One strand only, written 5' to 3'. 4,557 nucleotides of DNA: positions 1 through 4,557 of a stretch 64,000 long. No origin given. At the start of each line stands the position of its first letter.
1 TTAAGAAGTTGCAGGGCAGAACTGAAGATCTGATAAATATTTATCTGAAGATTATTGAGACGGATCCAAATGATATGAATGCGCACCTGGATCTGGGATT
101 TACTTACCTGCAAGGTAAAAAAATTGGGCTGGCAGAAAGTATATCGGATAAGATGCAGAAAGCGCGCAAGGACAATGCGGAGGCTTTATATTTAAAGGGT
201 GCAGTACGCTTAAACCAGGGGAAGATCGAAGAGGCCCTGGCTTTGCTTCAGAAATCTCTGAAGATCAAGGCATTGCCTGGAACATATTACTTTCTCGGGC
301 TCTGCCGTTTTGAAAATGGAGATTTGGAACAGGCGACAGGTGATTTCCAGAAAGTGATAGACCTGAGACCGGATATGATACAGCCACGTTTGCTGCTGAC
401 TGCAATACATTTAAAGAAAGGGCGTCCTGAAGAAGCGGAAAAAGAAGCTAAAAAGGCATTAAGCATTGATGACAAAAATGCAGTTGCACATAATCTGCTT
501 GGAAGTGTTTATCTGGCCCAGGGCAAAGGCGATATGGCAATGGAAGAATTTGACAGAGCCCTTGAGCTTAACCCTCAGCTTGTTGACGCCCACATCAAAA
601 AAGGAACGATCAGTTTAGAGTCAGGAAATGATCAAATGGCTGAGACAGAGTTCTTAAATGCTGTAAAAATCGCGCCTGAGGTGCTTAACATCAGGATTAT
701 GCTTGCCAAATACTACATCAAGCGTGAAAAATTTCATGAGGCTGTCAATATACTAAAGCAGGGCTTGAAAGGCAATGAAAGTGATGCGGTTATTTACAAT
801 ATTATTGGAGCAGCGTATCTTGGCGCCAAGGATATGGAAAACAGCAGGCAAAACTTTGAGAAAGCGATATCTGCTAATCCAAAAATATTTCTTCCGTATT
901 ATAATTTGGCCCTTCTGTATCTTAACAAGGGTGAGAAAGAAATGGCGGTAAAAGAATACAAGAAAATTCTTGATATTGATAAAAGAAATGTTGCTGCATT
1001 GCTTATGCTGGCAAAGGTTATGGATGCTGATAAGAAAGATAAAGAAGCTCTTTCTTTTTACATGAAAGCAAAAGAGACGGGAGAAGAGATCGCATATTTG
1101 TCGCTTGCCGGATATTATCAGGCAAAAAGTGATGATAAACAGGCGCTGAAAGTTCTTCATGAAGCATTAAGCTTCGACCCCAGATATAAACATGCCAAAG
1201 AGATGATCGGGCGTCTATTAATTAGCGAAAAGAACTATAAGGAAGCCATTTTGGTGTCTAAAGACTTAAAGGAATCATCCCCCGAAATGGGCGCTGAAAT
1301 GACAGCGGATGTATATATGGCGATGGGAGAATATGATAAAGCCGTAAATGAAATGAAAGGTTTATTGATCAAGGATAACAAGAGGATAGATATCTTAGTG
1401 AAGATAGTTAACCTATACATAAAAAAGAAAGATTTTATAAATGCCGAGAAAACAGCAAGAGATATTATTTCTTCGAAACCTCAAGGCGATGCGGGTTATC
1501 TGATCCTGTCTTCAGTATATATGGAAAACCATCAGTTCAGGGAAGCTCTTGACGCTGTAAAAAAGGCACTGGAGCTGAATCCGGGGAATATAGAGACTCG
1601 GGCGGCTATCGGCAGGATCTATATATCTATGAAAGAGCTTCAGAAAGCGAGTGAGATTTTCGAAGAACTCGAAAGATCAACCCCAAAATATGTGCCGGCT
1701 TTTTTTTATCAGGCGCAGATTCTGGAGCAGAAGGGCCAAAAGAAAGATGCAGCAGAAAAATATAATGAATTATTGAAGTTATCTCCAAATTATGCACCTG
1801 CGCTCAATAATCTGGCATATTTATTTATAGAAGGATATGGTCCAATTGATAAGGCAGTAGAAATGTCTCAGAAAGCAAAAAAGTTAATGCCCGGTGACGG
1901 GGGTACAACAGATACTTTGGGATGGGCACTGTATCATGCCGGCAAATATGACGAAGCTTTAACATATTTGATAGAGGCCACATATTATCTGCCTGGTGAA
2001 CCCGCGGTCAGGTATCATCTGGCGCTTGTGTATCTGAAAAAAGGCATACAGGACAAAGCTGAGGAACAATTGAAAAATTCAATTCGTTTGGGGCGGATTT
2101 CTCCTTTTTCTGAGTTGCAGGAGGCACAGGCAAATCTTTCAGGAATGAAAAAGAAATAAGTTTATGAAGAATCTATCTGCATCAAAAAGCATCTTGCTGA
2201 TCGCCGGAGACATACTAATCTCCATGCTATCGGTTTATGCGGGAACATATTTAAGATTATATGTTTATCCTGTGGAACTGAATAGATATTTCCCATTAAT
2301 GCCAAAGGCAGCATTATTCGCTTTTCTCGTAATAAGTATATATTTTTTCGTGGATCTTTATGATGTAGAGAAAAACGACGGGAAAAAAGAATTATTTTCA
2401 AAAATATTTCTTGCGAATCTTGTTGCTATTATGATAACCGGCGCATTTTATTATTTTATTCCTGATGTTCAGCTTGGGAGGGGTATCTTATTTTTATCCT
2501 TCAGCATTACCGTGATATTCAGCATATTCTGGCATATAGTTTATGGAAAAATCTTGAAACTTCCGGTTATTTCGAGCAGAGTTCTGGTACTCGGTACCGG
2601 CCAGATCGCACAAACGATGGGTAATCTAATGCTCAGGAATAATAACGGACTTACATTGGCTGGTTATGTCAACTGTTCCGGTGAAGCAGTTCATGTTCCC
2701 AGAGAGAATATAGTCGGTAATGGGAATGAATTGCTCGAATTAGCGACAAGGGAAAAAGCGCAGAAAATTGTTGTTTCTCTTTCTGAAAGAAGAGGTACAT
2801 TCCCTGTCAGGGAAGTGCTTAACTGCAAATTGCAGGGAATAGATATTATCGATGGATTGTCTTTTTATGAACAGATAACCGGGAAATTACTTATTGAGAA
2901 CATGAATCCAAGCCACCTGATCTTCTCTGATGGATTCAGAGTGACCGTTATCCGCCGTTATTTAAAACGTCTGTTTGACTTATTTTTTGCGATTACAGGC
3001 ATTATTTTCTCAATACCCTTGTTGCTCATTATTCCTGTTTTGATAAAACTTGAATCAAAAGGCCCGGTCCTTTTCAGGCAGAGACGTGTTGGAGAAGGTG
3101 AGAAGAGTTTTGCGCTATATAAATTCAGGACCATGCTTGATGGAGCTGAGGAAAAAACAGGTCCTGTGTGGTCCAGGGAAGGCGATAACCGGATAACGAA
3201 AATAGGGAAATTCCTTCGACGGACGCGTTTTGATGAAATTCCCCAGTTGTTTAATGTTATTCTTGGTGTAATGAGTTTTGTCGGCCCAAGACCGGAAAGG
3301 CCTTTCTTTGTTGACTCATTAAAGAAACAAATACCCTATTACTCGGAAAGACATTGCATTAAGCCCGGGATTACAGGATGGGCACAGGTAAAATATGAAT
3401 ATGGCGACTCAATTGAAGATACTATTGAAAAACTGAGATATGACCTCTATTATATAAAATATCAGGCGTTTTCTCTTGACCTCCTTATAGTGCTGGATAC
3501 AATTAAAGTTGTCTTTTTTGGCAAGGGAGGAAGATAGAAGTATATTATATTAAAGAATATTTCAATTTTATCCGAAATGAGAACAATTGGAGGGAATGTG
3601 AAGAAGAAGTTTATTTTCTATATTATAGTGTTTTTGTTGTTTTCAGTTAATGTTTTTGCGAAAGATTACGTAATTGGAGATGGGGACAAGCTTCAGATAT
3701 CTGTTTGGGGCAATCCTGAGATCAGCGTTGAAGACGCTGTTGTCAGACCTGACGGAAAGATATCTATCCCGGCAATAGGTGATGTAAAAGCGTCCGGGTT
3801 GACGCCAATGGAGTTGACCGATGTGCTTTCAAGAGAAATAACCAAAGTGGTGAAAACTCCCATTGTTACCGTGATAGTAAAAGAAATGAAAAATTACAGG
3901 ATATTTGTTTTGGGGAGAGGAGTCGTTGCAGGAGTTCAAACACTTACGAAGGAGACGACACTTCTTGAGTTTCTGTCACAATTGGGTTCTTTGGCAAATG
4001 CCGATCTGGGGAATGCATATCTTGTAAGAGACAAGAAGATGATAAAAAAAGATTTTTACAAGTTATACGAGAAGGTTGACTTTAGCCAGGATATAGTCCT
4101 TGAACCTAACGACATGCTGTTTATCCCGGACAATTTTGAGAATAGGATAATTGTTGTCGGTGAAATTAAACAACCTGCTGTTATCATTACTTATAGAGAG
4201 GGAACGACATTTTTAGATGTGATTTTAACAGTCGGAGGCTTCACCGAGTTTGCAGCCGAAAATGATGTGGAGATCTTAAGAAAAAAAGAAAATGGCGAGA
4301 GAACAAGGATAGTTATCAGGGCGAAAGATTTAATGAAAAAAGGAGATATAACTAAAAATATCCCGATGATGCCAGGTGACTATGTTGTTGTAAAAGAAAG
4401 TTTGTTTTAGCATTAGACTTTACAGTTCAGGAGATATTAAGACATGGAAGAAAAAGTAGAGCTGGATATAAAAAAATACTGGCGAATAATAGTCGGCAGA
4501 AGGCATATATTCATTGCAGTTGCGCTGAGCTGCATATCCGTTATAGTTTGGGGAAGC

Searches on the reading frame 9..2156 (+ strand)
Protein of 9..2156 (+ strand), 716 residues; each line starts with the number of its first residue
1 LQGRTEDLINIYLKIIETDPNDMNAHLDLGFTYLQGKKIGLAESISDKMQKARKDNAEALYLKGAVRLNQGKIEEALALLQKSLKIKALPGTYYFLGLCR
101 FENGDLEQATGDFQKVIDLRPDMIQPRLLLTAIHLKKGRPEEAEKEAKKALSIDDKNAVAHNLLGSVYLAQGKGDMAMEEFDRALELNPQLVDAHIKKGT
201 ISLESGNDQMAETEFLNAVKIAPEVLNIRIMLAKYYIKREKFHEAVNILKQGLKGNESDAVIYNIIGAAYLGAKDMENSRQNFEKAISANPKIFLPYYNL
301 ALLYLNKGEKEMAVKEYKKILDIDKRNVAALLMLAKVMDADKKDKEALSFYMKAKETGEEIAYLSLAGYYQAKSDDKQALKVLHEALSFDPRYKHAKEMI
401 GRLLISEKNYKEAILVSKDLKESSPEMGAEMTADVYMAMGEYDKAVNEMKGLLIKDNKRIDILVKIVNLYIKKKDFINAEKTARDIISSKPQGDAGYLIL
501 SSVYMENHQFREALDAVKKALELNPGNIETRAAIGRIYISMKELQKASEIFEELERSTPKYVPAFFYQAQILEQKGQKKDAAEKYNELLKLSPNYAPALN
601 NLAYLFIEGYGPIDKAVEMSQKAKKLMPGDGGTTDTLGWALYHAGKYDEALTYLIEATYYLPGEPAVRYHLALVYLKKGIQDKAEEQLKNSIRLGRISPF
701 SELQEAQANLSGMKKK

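Call 7: search_protein_families(library=ncbifam, proteins=[window:9-2156:+], max_evalue=0.00001)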
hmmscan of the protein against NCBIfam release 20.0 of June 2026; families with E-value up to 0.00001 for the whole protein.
window:9-2156:+ (716 aa): 31 families (the best 25 are shown)
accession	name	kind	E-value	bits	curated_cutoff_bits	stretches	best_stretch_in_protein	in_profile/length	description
TIGR02917.1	PEP_TPR_lipo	equivalog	7.8e-130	434.3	312.2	1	2-690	206-896/899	XrtA/PEP-CTERM system TPR-repeat protein PrsT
NF040959.1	MamA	equivalog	8.9e-58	195.1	200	6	194-324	73-203/204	magnetosome protein MamA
TIGR02521.1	type_IV_pilW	equivalog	8.2e-52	176.1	154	4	192-358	31-199/234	type IV pilus biogenesis/stability protein PilW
NF033762.1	social_mot_Tgl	equivalog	7e-35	120.6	225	3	177-319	50-195/252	social motility TPR repeat lipoprotein Tgl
NF052415.1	T3SS_chap_SctY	equivalog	1.5e-33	115.5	70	0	498-590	10-105/106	type III secretion apparatus assembly chaperone SctY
NF033758.1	gliding_GltE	equivalog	6.4e-32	111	225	2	89-201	221-333/411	adventurous gliding motility TPR repeat lipoprotein GltE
NF033920.0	C39_PA2778_fam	equivalog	2.1e-29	102.7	150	0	540-627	168-254/255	PA2778 family cysteine peptidase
NF008757.0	PRK11788.1-5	equivalog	1.4e-28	100.2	363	3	430-598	112-285/388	lipopolysaccharide assembly protein LapB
TIGR02552.1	LcrH_SycD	equivalog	4e-25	88.1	104.8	0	637-705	58-127/136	SycD/LcrH family type III secretion system chaperone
NF008756.0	PRK11788.1-4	equivalog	3e-23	82.5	474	2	139-267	195-323/389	lipopolysaccharide assembly protein LapB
TIGR00540.1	TPR_hemY_coli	hypoth_equivalog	6.8e-21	74.5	142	1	373-587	165-384/385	heme biosynthesis-associated TPR protein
TIGR00990.1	3a0801s09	subfamily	1.5e-20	73.4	757.25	1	149-242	319-415/615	mitochondrial import receptor subunit TOM70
NF002725.1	PRK02603.1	equivalog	1.6e-20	73.8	143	0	51-158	29-140/173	photosystem I assembly protein Ycf3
TIGR04510.1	mod_pep_cyc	subfamily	5e-19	68.3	400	1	297-521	401-626/814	putative peptide modification system cyclase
NF047371.1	FlcA_CTERM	equivalog_domain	8.7e-19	67.4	300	1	363-689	158-531/646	periplasmic flagellar collar protein FlcA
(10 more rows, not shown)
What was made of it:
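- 9..2159 (+): PrsT, the XrtA/PEP-CTERM TPR lipoprotein. The listed ORF covers only model positions 206-896, so the N-terminal part is missing at the window edge. TIGR02917, 434 bits against a cutoff of 312 (call 7)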

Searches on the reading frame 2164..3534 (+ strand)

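Call 7: search_protein_families(library=ncbifam, proteins=[window:2164-3534:+], max_evalue=0.00001)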
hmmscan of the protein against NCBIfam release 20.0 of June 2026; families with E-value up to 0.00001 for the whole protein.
window:2164-3534:+ (457 aa): 10 families
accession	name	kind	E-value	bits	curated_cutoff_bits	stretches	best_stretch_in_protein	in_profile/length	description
TIGR03013.1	EpsB_2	subfamily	5.9e-156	520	393.35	1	16-457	3-443/443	TIGR03013 family XrtA/PEP-CTERM system glycosyltransferase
TIGR03025.1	EPS_sugtrans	subfamily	5.7e-116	388.4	295.55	1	16-455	3-443/445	exopolysaccharide biosynthesis polyprenyl glycosylphosphotransferase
TIGR03023.1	WcaJ_sugtrans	equivalog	2.5e-90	304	410.75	1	17-454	4-450/453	undecaprenyl-phosphate glucose phosphotransferase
TIGR03022.1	WbaP_sugtrans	subfamily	8.5e-55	186.8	403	1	12-455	1-454/456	undecaprenyl-phosphate galactose phosphotransferase WbaP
NF050817.1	PolSacchBiosHfsE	equivalog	9.9e-47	159.7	750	1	61-449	63-458/467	polysaccharide biosynthesis protein HfsE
NF007518.0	PRK10124.1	equivalog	2.1e-46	158.7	684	1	100-454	103-461/464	undecaprenyl-phosphate glucose phosphotransferase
NF052601.1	undeca_RfbP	equivalog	5e-43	147.1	330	2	340-454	131-239/244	undecaprenyl-phosphate galactose phosphotransferase family protein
NF041877.1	EPS_EpsZ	equivalog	6.5e-41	140.4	800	1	80-455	74-457/459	exopolysaccharide biosynthesis polyisoprenyl-phosphate hexose-1-phosphate transferase EpsZ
NF011751.0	PRK15204.1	equivalog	8.2e-26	90.6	907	1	98-452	106-471/476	undecaprenyl-phosphate galactose phosphotransferase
NF045514.1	glycotran_HepC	equivalog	5e-20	71.7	140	1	263-377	112-211/220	heterocyst development glycosyltransferase HepC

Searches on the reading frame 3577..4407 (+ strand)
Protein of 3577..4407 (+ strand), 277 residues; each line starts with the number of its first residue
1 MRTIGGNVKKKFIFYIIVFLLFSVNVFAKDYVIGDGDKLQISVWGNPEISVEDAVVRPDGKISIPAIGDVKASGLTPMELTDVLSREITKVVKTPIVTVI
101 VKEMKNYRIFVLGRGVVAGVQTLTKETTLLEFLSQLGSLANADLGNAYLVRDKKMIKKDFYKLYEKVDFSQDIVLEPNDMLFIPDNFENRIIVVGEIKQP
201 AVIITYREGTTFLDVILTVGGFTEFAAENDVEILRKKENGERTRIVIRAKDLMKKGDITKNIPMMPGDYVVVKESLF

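Call 7: search_protein_families(library=ncbifam, proteins=[window:3577-4407:+], max_evalue=0.00001)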
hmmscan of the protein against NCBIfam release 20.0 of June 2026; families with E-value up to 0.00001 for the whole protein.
window:3577-4407:+ (277 aa): 4 families
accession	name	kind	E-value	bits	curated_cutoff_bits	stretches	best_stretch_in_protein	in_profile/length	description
TIGR03027.2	pepcterm_export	equivalog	6.6e-65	217.9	180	2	29-186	1-167/169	XrtA/PEP-CTERM system exopolysaccharide export protein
NF041843.1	EpsY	equivalog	7.2e-30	103.8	320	2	29-141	51-162/211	exopolysaccharide export protein EpsY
NF011658.0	PRK15078.1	subfamily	2.6e-28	98.9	333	1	28-227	82-293/380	polysaccharide export protein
TIGR03028.1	EpsE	equivalog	7.8e-23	81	262.65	1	30-258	1-231/239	polysaccharide export protein EpsE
